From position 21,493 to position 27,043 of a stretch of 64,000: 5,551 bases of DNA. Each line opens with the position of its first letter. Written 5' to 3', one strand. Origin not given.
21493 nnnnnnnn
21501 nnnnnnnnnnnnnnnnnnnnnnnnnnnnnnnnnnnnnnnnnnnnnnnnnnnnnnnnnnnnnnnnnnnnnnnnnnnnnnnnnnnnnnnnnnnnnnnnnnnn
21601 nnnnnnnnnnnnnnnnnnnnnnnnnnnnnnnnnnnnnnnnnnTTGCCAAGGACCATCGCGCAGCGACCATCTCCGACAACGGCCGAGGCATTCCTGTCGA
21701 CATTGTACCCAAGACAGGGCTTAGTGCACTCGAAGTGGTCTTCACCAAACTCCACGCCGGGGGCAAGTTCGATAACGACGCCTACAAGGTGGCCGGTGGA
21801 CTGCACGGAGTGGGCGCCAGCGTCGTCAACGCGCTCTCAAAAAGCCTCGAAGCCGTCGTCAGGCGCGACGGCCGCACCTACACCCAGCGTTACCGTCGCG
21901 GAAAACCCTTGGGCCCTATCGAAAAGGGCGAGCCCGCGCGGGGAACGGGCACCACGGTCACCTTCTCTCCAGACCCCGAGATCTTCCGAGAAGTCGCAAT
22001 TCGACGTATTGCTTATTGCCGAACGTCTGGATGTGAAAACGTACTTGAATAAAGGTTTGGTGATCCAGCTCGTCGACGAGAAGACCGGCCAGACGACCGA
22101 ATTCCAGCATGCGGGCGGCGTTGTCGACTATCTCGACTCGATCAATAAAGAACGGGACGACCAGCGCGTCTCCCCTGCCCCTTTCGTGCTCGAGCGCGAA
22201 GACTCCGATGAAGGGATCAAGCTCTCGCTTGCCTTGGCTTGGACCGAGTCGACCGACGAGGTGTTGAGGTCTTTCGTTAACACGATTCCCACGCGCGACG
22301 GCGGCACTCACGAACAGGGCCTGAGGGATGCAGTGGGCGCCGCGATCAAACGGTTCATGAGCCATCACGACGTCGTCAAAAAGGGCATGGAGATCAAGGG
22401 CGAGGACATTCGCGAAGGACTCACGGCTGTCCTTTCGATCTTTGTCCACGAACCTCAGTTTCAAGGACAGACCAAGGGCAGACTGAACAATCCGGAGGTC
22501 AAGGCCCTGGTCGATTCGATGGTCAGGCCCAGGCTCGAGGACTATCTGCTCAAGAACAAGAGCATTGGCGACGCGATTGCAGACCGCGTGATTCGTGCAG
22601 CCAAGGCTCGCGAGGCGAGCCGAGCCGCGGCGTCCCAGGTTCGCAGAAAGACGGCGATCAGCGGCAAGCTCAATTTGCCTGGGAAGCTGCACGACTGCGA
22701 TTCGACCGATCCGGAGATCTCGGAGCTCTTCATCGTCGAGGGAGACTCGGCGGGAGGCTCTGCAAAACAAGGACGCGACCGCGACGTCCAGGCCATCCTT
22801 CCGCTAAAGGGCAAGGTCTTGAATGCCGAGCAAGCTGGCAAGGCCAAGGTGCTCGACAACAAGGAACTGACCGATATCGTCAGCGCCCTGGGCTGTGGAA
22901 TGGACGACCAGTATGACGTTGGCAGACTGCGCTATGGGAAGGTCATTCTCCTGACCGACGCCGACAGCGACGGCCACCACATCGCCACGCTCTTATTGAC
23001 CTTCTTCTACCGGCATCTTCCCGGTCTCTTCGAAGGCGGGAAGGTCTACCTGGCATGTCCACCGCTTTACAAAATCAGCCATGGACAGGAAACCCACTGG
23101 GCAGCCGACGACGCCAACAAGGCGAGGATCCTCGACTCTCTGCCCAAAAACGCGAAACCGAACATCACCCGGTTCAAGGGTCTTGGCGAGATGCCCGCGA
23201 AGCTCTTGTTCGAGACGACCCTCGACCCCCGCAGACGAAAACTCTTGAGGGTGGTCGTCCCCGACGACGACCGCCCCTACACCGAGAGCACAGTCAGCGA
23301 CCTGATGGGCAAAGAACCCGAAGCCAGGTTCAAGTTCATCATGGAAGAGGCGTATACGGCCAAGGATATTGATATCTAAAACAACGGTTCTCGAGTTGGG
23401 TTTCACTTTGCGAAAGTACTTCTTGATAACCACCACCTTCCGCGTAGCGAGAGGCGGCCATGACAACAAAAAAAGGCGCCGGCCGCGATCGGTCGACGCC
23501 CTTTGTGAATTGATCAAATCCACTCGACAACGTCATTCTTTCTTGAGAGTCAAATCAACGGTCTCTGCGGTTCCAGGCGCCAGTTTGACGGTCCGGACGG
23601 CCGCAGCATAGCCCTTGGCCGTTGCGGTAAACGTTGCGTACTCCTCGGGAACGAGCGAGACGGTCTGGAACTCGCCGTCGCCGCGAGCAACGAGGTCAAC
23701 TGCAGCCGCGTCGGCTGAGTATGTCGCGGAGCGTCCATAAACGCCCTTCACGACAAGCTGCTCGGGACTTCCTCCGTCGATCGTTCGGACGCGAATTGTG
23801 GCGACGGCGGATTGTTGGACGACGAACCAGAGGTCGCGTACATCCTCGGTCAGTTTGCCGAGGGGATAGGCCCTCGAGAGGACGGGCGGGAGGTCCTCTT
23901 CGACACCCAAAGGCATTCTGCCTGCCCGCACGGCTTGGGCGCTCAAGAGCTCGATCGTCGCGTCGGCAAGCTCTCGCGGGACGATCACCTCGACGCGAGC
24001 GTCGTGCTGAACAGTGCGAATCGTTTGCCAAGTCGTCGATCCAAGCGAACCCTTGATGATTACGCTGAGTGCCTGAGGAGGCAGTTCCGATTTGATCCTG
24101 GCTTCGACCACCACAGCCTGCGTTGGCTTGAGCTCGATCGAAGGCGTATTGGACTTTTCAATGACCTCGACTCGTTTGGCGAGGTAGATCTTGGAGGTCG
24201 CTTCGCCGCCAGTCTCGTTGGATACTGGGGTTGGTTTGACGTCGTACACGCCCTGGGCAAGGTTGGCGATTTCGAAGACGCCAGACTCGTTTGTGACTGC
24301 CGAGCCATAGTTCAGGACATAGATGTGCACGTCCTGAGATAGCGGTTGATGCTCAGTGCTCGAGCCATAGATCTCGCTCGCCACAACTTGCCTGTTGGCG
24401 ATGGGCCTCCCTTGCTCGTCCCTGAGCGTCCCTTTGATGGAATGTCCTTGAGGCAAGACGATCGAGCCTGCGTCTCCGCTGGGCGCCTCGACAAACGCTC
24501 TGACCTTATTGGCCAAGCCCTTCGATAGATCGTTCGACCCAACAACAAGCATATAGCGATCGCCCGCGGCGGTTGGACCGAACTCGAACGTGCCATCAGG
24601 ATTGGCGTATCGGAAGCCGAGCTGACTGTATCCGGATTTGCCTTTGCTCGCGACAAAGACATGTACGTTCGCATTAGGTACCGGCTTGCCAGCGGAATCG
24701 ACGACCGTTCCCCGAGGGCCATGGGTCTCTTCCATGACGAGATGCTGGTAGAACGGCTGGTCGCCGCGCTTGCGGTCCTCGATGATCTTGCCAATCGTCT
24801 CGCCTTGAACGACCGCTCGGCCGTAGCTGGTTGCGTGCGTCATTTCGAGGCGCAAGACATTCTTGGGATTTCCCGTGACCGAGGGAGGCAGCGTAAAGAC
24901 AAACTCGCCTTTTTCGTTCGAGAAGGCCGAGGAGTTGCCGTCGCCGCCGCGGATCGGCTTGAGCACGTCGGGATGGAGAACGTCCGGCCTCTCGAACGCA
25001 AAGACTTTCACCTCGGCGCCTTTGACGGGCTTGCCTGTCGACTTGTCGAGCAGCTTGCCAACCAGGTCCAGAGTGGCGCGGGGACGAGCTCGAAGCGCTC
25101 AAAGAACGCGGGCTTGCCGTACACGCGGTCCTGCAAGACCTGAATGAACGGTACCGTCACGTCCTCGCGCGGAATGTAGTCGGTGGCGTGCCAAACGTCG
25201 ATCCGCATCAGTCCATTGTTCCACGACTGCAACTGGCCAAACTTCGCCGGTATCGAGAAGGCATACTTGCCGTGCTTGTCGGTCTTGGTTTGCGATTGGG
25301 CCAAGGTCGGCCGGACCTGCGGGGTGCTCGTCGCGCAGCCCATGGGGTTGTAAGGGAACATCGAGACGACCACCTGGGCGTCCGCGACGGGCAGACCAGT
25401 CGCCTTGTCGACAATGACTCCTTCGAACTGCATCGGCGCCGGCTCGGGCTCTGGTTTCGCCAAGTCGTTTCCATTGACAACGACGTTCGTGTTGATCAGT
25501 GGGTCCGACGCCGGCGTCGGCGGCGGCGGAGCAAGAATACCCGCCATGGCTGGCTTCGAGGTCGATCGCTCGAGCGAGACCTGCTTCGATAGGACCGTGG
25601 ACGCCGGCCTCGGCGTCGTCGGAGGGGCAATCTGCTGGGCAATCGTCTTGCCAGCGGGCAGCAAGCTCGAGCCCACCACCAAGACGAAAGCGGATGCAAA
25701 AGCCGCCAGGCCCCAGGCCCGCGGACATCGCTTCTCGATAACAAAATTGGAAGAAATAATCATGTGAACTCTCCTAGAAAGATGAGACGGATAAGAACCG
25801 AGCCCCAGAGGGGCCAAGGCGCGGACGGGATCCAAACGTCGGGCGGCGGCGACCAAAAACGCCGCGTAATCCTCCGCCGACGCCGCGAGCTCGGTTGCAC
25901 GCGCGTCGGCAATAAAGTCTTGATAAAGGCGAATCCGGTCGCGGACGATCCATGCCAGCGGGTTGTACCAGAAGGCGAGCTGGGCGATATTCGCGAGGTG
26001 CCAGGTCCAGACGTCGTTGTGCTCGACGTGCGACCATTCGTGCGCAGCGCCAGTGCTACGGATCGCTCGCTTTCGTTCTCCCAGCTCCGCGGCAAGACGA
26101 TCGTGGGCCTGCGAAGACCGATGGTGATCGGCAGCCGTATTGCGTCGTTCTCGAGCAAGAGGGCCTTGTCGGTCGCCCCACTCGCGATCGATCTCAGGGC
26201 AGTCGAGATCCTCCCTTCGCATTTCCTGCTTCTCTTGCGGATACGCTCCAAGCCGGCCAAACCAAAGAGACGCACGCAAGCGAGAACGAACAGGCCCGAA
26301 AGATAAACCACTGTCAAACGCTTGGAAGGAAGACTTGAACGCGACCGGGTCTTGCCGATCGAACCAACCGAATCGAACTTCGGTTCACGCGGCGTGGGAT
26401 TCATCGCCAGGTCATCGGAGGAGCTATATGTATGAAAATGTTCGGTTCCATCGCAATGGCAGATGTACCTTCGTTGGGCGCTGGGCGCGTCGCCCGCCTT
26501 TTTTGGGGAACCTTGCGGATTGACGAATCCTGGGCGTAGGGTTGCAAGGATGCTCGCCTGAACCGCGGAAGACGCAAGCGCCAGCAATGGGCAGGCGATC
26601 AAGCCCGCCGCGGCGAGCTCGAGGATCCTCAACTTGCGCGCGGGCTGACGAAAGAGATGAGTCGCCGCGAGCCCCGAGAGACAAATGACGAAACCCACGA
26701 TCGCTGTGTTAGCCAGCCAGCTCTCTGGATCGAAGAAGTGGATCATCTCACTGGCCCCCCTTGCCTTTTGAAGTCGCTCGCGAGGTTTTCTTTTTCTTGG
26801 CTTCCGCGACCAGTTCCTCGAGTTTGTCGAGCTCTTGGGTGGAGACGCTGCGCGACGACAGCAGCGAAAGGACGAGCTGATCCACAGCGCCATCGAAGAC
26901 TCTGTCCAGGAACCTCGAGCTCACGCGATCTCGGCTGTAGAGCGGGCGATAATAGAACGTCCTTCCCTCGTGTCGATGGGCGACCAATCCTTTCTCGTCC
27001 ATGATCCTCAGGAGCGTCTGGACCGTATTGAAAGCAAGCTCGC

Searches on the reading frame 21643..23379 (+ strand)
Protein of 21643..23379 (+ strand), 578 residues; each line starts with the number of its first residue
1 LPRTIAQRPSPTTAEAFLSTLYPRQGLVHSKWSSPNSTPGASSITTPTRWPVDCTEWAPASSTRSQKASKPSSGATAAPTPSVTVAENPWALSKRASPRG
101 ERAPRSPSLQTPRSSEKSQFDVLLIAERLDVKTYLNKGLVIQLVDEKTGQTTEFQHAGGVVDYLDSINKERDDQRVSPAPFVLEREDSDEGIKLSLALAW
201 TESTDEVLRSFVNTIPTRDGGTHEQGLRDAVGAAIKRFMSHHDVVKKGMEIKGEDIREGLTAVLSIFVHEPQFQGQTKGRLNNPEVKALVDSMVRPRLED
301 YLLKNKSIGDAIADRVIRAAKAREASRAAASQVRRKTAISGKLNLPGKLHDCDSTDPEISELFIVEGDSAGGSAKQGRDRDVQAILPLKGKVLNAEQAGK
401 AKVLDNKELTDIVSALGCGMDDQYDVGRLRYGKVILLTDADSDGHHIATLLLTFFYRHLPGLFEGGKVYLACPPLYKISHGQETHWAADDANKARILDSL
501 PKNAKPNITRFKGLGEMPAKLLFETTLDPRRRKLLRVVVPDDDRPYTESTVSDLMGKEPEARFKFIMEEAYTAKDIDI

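Call 38: search_protein_families(library=pfam, proteins=[window:21643-23379:+], max_evalue=0.001)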
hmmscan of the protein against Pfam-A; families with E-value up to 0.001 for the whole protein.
window:21643-23379:+ (578 aa): 3 families
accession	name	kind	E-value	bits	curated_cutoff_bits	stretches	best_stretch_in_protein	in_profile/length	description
PF00204.31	DNA_gyraseB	-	1.1e-50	172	27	1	159-330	1-171/173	DNA gyrase B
PF00986.26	DNA_gyraseB_C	-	6.8e-20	71.4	29.8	1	504-567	2-63/63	DNA gyrase B subunit, carboxyl terminus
PF01751.28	Toprim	-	1.1e-16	61.3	23.1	1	361-469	1-92/96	Toprim domain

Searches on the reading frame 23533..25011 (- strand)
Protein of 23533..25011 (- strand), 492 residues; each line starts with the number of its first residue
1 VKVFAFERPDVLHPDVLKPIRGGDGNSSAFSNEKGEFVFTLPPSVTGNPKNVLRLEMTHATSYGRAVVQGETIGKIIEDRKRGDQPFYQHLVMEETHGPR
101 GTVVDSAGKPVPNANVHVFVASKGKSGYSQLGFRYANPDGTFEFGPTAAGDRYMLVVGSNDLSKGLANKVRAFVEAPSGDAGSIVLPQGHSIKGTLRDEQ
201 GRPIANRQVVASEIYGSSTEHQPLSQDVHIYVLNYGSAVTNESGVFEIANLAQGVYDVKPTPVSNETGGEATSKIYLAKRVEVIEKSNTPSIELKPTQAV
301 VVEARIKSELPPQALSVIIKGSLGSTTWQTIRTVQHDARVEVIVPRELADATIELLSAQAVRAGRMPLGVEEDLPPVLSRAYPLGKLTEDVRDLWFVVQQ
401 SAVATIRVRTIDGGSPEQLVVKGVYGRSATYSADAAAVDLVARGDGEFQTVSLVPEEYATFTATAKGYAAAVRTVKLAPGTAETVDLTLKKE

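Call 38: search_protein_families(library=pfam, proteins=[window:23533-25011:-], max_evalue=0.001)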
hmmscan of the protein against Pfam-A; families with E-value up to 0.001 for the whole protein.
window:23533-25011:- (492 aa): 4 families
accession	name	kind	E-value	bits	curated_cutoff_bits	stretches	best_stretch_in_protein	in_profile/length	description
PF13620.12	CarboxypepD_reg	-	6.3e-20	71.7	32.3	3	191-259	1-53/82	Carboxypeptidase regulatory-like domain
PF13715.12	CarbopepD_reg_2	-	1.4e-07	31.9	32.2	0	100-156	2-49/88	CarboxypepD_reg-like domain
PF00775.27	Dioxygenase_C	-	1.3e-06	28.4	27.3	0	100-139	33-71/182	Dioxygenase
PF10670.15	DUF4198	-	0.00033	21.3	34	0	106-155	155-203/209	Domain of unknown function (DUF4198)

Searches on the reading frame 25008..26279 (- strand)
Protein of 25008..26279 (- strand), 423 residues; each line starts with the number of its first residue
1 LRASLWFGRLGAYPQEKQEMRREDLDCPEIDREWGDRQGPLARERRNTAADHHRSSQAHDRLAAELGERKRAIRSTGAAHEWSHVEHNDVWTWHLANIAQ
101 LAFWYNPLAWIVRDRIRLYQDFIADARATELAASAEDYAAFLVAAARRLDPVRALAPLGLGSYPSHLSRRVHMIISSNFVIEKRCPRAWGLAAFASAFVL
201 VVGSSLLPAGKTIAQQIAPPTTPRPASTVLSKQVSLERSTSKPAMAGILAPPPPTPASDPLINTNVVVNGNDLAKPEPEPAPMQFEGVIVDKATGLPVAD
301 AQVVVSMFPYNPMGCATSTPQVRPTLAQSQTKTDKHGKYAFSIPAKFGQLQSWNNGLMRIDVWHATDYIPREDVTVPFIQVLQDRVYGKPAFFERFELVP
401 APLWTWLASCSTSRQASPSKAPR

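Call 38: search_protein_families(library=pfam, proteins=[window:25008-26279:-], max_evalue=0.001)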
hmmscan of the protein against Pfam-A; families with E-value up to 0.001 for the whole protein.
window:25008-26279:- (423 aa): 1 family
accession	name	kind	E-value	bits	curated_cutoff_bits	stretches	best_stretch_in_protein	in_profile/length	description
PF05569.17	Peptidase_M56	-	4.2e-08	33.2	31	1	79-174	198-296/296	BlaR1 peptidase M56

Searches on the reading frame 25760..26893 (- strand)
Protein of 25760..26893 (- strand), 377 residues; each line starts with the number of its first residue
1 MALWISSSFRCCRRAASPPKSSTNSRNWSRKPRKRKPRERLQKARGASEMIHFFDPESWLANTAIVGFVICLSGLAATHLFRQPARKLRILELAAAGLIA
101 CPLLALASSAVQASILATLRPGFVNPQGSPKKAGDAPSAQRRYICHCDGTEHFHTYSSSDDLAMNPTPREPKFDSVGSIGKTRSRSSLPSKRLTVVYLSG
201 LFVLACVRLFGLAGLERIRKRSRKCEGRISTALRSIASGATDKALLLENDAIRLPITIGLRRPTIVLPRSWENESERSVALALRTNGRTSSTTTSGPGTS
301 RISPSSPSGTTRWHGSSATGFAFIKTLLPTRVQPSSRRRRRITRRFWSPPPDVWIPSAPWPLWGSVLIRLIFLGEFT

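Call 38: search_protein_families(library=pfam, proteins=[window:25760-26893:-], max_evalue=0.001)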
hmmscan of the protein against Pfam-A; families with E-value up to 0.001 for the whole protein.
window:25760-26893:- (377 aa): 1 family
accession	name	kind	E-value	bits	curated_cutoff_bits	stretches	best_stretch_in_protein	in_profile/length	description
PF05569.17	Peptidase_M56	-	0.00031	20.5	31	0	182-274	88-190/296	BlaR1 peptidase M56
